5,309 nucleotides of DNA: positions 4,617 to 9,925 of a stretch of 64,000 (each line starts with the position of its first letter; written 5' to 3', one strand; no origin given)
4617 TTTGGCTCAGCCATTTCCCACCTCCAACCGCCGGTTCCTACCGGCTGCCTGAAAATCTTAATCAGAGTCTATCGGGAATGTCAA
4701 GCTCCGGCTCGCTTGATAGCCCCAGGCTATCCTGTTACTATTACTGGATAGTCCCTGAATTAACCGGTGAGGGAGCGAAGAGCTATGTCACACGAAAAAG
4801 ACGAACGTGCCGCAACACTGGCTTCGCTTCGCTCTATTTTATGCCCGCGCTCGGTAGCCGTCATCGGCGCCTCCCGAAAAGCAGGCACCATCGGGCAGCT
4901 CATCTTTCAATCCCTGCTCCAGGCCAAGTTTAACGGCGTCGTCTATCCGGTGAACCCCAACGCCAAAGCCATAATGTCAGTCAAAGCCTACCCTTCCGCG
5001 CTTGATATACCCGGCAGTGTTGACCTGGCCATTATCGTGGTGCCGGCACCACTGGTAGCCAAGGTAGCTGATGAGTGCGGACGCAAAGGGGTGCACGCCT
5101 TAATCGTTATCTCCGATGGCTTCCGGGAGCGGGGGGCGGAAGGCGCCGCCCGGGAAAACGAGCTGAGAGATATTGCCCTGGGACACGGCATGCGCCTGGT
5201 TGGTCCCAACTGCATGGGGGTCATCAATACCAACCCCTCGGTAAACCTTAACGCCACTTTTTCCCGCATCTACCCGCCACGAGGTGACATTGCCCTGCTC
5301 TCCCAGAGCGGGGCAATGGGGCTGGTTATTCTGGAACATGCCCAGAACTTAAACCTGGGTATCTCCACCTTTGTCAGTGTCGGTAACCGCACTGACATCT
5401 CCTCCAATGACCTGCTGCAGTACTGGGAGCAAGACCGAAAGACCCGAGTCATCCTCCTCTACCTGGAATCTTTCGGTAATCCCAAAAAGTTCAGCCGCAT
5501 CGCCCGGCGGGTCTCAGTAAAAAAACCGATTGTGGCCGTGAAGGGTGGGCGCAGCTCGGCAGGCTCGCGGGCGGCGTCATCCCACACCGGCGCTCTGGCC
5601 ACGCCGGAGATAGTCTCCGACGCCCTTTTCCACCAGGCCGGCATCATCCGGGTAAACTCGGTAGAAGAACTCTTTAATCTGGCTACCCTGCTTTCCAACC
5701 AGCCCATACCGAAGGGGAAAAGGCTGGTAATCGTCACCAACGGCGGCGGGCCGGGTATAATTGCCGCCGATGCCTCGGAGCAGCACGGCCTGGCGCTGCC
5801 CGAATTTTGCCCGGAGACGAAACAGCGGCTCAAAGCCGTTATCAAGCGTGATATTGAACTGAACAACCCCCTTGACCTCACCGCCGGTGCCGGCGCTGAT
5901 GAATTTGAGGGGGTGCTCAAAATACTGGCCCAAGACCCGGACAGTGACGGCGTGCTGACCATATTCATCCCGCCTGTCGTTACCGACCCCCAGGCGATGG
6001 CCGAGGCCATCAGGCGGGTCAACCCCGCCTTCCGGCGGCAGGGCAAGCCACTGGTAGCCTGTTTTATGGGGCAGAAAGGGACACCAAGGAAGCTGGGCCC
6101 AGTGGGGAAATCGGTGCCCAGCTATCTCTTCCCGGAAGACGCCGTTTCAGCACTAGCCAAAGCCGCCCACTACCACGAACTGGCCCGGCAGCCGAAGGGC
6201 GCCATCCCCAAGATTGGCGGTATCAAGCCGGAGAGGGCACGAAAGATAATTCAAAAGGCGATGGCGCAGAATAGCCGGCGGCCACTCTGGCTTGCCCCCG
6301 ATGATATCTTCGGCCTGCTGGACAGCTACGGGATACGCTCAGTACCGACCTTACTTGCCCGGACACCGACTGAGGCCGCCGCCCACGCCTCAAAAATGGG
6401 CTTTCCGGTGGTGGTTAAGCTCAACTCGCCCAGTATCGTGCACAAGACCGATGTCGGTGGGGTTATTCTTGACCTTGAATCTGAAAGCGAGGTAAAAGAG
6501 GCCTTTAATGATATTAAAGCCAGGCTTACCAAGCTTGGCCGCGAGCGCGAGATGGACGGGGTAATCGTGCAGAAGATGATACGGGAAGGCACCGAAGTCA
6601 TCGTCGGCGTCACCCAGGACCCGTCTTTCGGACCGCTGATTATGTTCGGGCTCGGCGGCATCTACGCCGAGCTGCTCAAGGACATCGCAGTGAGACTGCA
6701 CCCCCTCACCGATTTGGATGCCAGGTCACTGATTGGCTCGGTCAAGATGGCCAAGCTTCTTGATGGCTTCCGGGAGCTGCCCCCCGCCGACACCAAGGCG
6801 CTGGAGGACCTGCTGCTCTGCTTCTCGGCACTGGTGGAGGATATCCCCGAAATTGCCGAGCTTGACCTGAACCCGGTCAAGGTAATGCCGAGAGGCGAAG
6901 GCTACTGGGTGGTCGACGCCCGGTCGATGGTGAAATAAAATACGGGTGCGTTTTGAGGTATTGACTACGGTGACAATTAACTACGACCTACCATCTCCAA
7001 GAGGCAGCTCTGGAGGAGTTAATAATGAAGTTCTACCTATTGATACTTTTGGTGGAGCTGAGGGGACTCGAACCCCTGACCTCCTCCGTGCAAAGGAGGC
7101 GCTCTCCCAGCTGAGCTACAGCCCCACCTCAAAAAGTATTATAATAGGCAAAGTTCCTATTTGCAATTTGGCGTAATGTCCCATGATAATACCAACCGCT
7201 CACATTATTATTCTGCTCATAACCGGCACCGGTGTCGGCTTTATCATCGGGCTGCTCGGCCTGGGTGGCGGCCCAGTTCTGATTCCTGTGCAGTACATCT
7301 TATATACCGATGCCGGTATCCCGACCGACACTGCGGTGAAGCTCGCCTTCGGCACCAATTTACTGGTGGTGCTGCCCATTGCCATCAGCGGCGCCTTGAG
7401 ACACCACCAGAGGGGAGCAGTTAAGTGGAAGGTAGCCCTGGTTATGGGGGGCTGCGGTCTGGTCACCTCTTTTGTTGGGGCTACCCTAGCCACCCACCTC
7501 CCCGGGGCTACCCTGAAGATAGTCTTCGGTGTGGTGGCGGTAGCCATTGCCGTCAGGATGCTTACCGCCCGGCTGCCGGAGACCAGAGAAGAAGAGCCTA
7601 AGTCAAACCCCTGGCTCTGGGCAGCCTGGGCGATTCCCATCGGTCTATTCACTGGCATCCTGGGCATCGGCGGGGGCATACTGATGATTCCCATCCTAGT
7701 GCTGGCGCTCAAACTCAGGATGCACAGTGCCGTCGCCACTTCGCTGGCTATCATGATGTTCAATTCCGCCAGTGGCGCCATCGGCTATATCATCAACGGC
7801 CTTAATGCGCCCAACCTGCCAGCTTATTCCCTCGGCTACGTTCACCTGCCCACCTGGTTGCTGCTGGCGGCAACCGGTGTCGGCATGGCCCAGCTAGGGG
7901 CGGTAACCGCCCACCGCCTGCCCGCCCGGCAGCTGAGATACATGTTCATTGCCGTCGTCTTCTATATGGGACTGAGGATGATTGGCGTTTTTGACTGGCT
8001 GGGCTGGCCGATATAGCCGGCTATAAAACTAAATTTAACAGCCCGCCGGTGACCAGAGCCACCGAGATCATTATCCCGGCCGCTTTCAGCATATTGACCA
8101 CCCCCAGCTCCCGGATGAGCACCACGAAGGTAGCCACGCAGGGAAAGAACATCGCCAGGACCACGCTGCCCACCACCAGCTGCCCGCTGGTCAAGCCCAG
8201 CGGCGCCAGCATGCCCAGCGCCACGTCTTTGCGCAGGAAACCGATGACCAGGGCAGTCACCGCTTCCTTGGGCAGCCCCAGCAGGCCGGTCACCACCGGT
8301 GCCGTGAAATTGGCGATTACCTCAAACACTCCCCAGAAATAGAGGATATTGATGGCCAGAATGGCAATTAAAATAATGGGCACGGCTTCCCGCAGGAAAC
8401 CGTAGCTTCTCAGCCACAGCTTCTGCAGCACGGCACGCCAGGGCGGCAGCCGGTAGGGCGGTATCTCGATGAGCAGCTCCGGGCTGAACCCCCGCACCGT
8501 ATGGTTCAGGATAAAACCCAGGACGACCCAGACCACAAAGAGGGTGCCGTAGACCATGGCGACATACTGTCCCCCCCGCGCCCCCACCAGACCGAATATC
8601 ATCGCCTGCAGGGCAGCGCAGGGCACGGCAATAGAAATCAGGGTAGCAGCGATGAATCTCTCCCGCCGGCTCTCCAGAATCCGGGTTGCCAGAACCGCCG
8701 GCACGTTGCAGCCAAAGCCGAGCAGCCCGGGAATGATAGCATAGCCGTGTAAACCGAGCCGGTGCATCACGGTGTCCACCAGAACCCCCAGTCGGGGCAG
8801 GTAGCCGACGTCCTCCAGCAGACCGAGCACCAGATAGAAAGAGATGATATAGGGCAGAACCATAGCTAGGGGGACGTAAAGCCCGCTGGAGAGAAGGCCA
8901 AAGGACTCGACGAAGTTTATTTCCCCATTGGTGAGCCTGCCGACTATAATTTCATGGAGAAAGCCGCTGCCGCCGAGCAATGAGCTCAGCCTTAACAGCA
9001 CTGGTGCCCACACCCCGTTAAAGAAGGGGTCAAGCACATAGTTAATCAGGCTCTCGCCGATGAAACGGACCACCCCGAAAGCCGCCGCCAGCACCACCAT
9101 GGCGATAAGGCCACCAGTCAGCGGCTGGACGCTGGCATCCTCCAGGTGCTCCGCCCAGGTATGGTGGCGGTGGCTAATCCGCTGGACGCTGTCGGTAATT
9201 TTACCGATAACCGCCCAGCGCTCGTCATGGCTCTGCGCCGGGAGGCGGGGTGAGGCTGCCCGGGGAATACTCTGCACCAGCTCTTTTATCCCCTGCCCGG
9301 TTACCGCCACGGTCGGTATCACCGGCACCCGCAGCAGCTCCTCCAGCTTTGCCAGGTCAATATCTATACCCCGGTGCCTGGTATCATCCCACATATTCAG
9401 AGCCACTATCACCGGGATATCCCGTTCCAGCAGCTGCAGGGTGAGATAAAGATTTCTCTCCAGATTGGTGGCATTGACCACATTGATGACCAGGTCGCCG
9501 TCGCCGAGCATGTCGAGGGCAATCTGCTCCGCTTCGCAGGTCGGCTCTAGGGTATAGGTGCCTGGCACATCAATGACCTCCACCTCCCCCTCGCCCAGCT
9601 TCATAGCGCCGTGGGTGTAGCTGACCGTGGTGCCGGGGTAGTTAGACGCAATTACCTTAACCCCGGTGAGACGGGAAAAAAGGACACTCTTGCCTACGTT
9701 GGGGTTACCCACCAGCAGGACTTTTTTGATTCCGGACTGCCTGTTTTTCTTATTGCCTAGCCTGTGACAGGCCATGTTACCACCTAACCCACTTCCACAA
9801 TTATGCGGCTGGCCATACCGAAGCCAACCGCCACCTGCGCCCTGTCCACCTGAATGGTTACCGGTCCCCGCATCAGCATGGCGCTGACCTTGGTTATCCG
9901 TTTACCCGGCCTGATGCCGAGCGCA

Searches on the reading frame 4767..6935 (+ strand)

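Call 18: search_protein_families(library=ncbifam, proteins=[window:4767-6935:+], max_evalue=0.00001)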
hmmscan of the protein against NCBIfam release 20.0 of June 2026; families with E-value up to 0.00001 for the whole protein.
window:4767-6935:+ (723 aa): 7 families
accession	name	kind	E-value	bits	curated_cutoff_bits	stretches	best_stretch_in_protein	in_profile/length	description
NF045493.1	HydDutCoALig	equivalog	7.1e-176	586.7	1300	1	23-720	5-696/698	4-hydroxybutyrate--CoA ligase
NF045494.1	AcCoALig_Archglob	equivalog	2.1e-156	522.1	1200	2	10-466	207-659/665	acetate--CoA ligase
TIGR02717.1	AcCoA-syn-alpha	equivalog_domain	1.8e-154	514.7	567.15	1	21-469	1-446/447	acetate--CoA ligase alpha subunit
NF045492.1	HydPropCoALig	equivalog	3.6e-151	504.9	1300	2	21-441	248-667/700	3-hydroxypropionate--CoA ligase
NF004230.0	PRK05678.1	equivalog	3.8e-17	62.4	336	1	85-278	66-252/291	succinate--CoA ligase subunit alpha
TIGR01019.1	sucCoAalpha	subfamily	4.1e-15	55.9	353.2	1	85-278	64-250/286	succinate--CoA ligase subunit alpha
NF004760.0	PRK06091.1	subfamily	5.3e-07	28.5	433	0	63-264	96-291/555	acyl-CoA synthetase FdrA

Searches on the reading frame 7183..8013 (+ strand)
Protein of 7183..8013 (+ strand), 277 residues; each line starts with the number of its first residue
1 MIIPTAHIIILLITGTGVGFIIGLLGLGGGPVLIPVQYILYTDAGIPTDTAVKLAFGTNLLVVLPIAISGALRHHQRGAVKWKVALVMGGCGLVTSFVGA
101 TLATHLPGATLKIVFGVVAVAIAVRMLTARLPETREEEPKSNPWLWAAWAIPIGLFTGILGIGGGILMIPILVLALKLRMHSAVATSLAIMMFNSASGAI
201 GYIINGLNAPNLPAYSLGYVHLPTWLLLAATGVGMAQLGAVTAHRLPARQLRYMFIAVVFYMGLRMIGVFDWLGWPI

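Call 18: search_protein_families(library=ncbifam, proteins=[window:7183-8013:+], max_evalue=0.00001)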
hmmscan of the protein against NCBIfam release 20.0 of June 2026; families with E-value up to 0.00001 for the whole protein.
window:7183-8013:+ (277 aa): 1 family
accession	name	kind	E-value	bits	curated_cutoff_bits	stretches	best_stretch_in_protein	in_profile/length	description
NF040961.1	MamO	equivalog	7.2e-13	47.7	800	1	148-267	533-648/648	magnetosome protein MamO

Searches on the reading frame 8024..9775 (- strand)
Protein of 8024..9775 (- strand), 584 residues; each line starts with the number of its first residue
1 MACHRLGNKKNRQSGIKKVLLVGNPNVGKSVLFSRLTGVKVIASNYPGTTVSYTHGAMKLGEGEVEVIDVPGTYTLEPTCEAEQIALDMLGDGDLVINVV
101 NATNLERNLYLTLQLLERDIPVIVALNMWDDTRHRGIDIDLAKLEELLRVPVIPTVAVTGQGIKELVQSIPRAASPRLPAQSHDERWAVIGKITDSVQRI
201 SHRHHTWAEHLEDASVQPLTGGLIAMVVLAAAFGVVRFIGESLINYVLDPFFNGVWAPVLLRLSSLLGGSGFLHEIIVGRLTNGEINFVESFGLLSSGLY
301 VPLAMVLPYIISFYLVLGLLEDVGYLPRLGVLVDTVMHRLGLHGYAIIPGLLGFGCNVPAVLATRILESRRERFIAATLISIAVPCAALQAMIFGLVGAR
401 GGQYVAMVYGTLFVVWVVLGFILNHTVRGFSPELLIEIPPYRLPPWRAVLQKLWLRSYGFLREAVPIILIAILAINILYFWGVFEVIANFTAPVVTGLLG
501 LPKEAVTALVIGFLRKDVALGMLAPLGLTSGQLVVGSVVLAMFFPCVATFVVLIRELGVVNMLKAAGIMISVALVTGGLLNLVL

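Call 18: search_protein_families(library=ncbifam, proteins=[window:8024-9775:-], max_evalue=0.00001)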
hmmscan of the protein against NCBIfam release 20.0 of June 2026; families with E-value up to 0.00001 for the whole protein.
window:8024-9775:- (584 aa): 18 families
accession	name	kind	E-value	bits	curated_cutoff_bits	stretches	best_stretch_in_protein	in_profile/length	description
TIGR00437.1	feoB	equivalog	1.8e-108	363.8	315.65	2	23-181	1-153/594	ferrous iron transport protein B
NF007105.0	PRK09554.1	equivalog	2.5e-64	217.7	683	2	20-175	7-168/772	Fe(2+) transporter permease subunit FeoB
TIGR00231.1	small_GTP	domain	3.1e-16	59.6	42.5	1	16-169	3-161/164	GTP-binding protein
TIGR03594.1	GTPase_EngA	equivalog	4.6e-15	55.6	306.7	1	18-192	2-183/432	ribosome biogenesis GTPase Der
NF000908.1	PRK00089.1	equivalog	2.8e-14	53.1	237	1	19-173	6-166/291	GTPase Era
TIGR03918.1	GTP_HydF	equivalog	7.1e-12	44.9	325.55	1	16-175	7-168/392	[FeFe] hydrogenase H-cluster maturation GTPase HydF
NF003661.0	PRK05291.1-3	equivalog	2.8e-11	43.4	380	1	15-252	216-441/448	tRNA uridine-5-carboxymethylaminomethyl(34) synthesis GTPase MnmE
TIGR00436.1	era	equivalog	2.5e-10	40.2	116.25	1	18-170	2-159/270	GTPase Era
TIGR00450.1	mnmE_trmE_thdF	equivalog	7.7e-09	35.1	252.6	1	11-170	205-359/446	tRNA uridine-5-carboxymethylaminomethyl(34) synthesis GTPase MnmE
TIGR02729.1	Obg_CgtA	equivalog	2.9e-08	33.1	280.25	1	18-170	159-324/329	Obg family GTPase CgtA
NF008955.0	PRK12297.1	equivalog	3.1e-08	33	406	1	18-72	161-216/429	GTPase ObgE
NF003255.0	PRK04213.1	equivalog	3.6e-08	33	164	1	10-72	3-61/204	GTP-binding protein EngB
NF002828.0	PRK03003.1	equivalog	3.6e-08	32.4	631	1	8-172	205-381/477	ribosome biogenesis GTPase Der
TIGR03156.1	GTP_HflX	equivalog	3.6e-07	29.4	216.75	1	7-171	179-348/351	GTPase HflX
NF008956.1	PRK12299.1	equivalog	9.8e-07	28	300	1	18-169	160-320/327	GTPase ObgE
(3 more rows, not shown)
